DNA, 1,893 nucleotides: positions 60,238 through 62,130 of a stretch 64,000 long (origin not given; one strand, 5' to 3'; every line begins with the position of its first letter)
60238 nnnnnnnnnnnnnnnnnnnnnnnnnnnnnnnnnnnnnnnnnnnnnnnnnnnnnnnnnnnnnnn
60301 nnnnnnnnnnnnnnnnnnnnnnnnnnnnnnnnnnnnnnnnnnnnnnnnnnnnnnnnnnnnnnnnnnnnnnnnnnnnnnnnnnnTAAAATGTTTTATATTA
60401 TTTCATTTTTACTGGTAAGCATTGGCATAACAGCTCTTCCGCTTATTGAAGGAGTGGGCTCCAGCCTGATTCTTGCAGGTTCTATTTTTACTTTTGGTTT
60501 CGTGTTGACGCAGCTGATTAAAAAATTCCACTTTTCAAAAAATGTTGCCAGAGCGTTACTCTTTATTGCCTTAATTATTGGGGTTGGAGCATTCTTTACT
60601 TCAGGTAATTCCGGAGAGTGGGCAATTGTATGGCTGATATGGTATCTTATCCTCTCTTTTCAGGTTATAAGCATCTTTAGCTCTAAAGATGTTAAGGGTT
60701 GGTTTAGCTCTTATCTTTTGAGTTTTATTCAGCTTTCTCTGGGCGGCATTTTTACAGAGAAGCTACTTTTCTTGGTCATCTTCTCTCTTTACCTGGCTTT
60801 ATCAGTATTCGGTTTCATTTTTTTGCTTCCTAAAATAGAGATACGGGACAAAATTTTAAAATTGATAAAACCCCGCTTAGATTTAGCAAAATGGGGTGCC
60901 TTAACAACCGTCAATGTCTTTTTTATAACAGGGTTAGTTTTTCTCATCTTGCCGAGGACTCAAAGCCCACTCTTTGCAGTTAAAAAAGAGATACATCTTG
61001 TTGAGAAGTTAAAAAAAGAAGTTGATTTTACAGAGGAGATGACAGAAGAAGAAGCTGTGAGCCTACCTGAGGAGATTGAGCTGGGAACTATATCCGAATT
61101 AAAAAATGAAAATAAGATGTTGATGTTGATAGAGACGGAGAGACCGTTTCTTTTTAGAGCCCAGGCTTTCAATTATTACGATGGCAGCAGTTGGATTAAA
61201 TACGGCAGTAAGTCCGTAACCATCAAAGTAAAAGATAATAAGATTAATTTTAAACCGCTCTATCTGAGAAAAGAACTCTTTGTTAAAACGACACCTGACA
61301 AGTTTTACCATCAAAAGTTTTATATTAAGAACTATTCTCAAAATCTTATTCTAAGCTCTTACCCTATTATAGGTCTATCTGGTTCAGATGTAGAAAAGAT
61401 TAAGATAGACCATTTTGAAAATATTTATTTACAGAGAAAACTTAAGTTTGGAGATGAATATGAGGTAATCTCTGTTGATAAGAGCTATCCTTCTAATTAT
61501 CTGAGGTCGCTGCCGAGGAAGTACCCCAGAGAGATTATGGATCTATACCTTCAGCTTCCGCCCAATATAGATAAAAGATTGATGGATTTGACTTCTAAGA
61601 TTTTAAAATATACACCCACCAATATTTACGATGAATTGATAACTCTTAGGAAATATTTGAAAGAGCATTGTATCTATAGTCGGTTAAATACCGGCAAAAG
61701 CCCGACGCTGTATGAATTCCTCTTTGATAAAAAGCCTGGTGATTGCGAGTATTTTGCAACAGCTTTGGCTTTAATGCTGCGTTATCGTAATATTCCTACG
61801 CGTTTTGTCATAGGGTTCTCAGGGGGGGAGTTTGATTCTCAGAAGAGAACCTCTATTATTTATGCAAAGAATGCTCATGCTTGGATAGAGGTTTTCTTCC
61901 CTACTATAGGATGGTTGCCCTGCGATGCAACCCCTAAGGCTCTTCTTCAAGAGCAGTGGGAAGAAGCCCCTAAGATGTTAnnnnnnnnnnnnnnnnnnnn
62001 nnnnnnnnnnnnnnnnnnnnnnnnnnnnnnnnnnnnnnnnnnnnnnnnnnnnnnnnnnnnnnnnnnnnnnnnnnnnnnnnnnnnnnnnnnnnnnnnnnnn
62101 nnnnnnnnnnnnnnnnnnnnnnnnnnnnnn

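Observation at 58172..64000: MoxR / DUF58 / transglutaminase-like triad, with the TgpA-type component carrying a giant poly-acidic insertion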

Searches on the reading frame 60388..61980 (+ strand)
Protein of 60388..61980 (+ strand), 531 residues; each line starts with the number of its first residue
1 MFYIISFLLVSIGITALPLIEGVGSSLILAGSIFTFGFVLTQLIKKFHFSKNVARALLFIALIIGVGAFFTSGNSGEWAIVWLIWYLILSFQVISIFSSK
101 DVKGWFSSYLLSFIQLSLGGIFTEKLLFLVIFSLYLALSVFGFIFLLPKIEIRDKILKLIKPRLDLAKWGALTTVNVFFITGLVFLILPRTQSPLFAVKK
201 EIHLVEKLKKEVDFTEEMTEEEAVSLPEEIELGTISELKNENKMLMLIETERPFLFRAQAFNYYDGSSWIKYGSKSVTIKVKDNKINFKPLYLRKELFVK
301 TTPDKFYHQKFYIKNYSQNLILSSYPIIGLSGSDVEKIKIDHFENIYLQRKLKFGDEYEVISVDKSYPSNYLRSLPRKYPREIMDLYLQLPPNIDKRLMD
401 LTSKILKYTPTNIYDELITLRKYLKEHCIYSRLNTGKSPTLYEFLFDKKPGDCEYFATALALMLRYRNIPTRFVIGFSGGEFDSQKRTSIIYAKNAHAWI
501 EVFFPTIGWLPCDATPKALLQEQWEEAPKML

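Call 12: find_related_loci(query=window:60388-61980:+, collection=genome_contigs, flank=10000)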
Query window:60388-61980:+ (531 aa) in genome_contigs; peptide patterns used: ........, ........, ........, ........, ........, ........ (x = any residue, [..] = any of these).
70 stretches matched a pattern; 2 encode a relative of the query (tblastn E <= 1e-3); 2 distinct loci.
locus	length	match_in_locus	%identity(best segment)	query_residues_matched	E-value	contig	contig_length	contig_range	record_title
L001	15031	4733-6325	81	1-531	0e+0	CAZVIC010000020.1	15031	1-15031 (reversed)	MAG TPA_asm: uncultured Planctomycetia bacterium isolate binchicken_co181_25 genome assembly, contig: NODE_6935_length_1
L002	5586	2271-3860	76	1-531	0e+0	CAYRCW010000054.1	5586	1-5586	MAG TPA_asm: uncultured Planctomycetia bacterium isolate binchicken_co181_455 genome assembly, contig: NODE_32663_length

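Call 16: find_homologous_proteins(query=window:60388-61980:+, max_evalue=0.001)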
Query window:60388-61980:+ (531 aa): 42 proteins with E <= 0.001 among 8000 candidates.
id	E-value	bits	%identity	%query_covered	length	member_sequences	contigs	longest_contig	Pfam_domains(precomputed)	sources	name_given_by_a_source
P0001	6.1e-193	660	54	100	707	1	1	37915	PF11992.14,PF01841.26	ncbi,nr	ncbi:MAG: transglutaminaseTgpA domain-containing protein, partial [Candidatus Saelkia tenebricola]|n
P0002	1.6e-140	487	45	99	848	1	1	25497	PF11992.14,PF01841.26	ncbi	-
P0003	7.2e-136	472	42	99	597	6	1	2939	PF11992.14,PF01841.26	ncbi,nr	ncbi:MAG TPA: transglutaminase domain-containing protein, partial [Candidatus Omnitrophica bacterium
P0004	3.2e-127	444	42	94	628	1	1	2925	PF11992.14,PF01841.26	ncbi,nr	ncbi:MAG: transglutaminase domain-containing protein, partial [Candidatus Omnitrophica bacterium]|nr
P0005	8.2e-23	99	26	65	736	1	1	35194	PF11992.14,PF13559.12,PF01841.26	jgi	jgi:transglutaminase-like putative cysteine protease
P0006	7.3e-21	93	28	50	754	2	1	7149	PF11992.14,PF01841.26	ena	-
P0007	8.0e-20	89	28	56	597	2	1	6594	PF11992.14,PF01841.26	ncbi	ncbi:MAG: transglutaminaseTgpA domain-containing protein, partial [Terriglobales bacterium]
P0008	1.4e-19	88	24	89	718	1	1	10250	PF11992.14,PF13559.12,PF01841.26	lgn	-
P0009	1.2e-15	75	23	73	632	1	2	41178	PF11992.14,PF01841.26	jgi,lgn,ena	jgi:hypothetical protein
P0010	4.7e-15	73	40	26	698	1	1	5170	PF13559.12,PF01841.26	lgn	-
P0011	7.3e-15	73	38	21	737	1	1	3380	PF11992.14,PF13559.12,PF01841.26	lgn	-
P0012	3.4e-13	67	31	36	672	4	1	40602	PF01841.26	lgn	-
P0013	6.7e-13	66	38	21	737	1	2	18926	PF11992.14,PF13559.12,PF01841.26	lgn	-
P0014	1.5e-12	65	43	17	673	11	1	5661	PF01841.26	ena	-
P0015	2.4e-12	64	25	56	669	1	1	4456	PF11992.14,PF01841.26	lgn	-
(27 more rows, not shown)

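Call 22: search_solved_structures(query=window:60388-61980:+, max_evalue=0.01, show_alignments=2)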
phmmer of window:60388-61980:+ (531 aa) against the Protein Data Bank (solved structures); distinct sequences matched with E-value up to 0.01: 1.
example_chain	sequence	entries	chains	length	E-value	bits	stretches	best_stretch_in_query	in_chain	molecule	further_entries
6g49_A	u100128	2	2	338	1.1e-13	54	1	440-518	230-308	Protein-glutamine gamma-glutamyltransferase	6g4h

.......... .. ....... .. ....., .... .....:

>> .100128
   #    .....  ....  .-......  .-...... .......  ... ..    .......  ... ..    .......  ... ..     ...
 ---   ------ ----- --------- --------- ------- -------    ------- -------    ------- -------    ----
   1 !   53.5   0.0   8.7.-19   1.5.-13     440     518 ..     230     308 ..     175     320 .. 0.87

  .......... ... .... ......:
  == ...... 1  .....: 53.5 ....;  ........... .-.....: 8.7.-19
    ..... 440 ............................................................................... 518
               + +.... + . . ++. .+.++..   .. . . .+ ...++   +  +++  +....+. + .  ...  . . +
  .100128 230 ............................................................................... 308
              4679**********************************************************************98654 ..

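Call 41: search_protein_representatives(protein=window:60388-61980:+)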
Query: 531 residues. Proteins with E-value up to 0.001 (for the whole library): 30523; up to 1e-10: 10834; up to 1e-30: 37. The best 150 are listed.
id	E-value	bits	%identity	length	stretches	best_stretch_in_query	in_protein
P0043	4.9e-294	992.2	81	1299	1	1-531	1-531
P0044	8.1e-232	786.9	66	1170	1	1-530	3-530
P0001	1.9e-193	660.3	55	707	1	1-530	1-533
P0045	4.2e-155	533.8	45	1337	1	1-531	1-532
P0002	5.1e-141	487.3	45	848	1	1-527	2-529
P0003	2.3e-136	472.0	42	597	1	1-529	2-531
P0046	6.7e-130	450.7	61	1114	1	229-531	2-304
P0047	1.2e-98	347.5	51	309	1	56-354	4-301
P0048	3.5e-89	316.3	40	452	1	9-452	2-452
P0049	1.9e-53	198.4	52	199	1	1-199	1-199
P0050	7.2e-44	166.8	31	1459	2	333-517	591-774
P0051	3.3e-43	164.6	29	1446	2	359-517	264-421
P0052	1.7e-42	162.3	30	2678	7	440-517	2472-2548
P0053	6.9e-41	157.0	33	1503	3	378-516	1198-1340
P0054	3.3e-39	151.4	32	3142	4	386-515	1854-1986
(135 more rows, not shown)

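Call 44: list_cluster_members(proteins=[P0043, P0044, P0045, P0046, P0002])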
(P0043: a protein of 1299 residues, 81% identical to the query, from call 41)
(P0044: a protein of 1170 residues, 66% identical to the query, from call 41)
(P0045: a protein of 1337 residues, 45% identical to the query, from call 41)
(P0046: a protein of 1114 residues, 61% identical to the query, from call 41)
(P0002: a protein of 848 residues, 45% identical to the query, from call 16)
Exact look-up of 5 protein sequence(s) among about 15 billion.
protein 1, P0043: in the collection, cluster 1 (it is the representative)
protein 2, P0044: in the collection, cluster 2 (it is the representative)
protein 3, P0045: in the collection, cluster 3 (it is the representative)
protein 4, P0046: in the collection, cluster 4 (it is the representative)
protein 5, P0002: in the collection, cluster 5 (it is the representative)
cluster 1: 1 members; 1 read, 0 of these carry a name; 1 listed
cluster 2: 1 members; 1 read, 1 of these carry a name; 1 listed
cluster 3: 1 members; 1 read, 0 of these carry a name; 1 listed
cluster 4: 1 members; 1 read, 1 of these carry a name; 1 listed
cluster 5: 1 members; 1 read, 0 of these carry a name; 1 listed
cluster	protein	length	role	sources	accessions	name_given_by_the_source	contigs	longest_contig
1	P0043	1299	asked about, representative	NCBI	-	-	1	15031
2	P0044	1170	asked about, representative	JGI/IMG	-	hypothetical protein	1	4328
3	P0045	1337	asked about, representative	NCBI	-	-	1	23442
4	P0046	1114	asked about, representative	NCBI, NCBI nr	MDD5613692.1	MAG: transglutaminase domain-containing protein, partial [Candidatus Omnitrophica ... | transglutaminase domain-containing protein [Candidatus Omnitrophota bacterium]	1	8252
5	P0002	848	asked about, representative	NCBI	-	-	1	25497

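Call 45: find_encoding_contigs(protein=P0002, flank=6000, max_places=2)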
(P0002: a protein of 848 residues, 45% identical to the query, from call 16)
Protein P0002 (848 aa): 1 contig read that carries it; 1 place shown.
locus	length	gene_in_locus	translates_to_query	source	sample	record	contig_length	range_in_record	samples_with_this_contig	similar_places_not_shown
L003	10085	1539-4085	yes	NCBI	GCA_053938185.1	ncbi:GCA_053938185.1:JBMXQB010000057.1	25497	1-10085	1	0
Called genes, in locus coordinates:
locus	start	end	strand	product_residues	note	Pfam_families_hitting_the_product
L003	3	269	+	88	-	?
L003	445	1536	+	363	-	PF01882:DUF58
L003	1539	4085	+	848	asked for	PF11992:TgpA_N, PF01841:Transglut_core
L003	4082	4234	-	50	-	-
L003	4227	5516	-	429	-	PF01593:Amino_oxidase, PF13450:NAD_binding_8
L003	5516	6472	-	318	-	PF00953:Glycos_transf_4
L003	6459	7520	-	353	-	PF13439:Glyco_transf_4, PF13579:Glyco_trans_4_4, PF00534:Glycos_transf_1, PF13692:Glyco_trans_1_4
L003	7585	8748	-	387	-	PF02491:SHS2_FTSA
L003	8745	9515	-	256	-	PF08478:POTRA_1 (weak), PF03799:FtsQ_DivIB_C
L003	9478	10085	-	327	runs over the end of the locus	PF01820:Dala_Dala_lig_N, PF02655:ATP-grasp_3, PF02222:ATP-grasp (weak), PF07478:Dala_Dala_lig_C, PF13535:ATP-grasp_4 (faint)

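Call 46: find_encoding_contigs(protein=P0001, flank=6000, max_places=2)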
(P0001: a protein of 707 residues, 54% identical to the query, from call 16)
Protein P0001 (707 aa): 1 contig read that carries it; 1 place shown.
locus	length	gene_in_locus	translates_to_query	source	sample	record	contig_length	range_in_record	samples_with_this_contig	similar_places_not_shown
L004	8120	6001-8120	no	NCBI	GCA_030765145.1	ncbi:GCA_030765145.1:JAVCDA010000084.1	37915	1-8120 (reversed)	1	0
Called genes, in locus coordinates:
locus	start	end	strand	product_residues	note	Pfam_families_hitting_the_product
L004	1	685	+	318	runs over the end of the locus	PF00953:Glycos_transf_4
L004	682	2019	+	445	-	PF01593:Amino_oxidase, PF13450:NAD_binding_8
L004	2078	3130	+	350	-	PF04055:Radical_SAM, PF13353:Fer4_12 (weak), PF13186:SPASM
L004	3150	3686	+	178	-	-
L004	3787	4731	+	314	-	PF07726:AAA_3, PF07728:AAA_5, PF17863:AAA_lid_2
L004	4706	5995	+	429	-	PF01882:DUF58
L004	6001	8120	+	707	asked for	PF11992:TgpA_N, PF01841:Transglut_core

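Call 64: find_related_loci(query=window:60388-61980:+, collection=metagenome_contigs, flank=10000)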
Query window:60388-61980:+ (531 aa) in metagenome_contigs; peptide patterns used: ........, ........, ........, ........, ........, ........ (x = any residue, [..] = any of these).
155 stretches matched a pattern; 2 encode a relative of the query (tblastn E <= 1e-3); 2 distinct loci.
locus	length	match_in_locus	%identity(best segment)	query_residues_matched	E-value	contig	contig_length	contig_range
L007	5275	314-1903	88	1-531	0e+0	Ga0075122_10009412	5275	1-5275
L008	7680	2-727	89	289-531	6e-152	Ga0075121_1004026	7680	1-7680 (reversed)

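Call 67: search_protein_families(library=pfam, proteins=[P0043, L007:314-4270:+, P0045, P0002], max_evalue=0.1)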
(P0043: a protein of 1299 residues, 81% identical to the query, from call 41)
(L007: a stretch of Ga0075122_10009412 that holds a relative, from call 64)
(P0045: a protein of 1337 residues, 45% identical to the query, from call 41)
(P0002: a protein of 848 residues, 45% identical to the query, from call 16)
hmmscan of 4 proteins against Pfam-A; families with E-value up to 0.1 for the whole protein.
P0043 (1299 aa): 4 families
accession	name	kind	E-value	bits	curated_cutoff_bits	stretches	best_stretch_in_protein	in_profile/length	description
PF01841.26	Transglut_core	-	1e-19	71.3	23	1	411-514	12-108/108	Transglutaminase-like superfamily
PF11992.13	TgpA_N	-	6.4e-12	45.6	30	1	9-365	3-329/333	TgpA N-terminal domain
PF13559.11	DUF4129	-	7.9e-06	26.3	24.8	1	1220-1280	2-61/69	Domain of unknown function (DUF4129)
PF13471.12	Transglut_core3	-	0.044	14.1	26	1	452-502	57-97/117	Transglutaminase-like superfamily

L007:314-4270:+ (1319 aa): 3 families
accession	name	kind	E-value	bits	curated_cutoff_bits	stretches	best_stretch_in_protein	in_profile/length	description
PF01841.26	Transglut_core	-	9.4e-19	68.1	23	1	412-513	13-108/108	Transglutaminase-like superfamily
PF11992.13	TgpA_N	-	2.8e-14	53.3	30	1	8-365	2-329/333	TgpA N-terminal domain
PF13559.11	DUF4129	-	0.00023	21.6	24.8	1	1240-1299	2-60/69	Domain of unknown function (DUF4129)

P0045 (1337 aa): 4 families
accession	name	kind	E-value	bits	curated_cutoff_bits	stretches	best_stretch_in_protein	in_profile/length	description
PF01841.26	Transglut_core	-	1.8e-22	80.1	23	1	403-514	3-107/108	Transglutaminase-like superfamily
PF11992.13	TgpA_N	-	1.3e-15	57.7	30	1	8-365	2-327/333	TgpA N-terminal domain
PF13559.11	DUF4129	-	1.1e-07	32.2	24.8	1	1258-1323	2-66/69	Domain of unknown function (DUF4129)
PF13471.12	Transglut_core3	-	0.0043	17.4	26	1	449-503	53-97/117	Transglutaminase-like superfamily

P0002 (848 aa): 4 families
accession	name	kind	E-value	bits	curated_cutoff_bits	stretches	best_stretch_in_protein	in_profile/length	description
PF01841.26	Transglut_core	-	5.7e-22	78.5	23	1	412-516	11-108/108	Transglutaminase-like superfamily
PF11992.13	TgpA_N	-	1.6e-11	44.3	30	1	9-367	2-329/333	TgpA N-terminal domain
PF13559.11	DUF4129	-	0.0016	18.9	24.8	1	766-832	2-67/69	Domain of unknown function (DUF4129)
PF12329.13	TMF_DNA_bd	-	0.092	13.2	35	0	731-764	33-65/74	TATA element modulatory factor 1 DNA binding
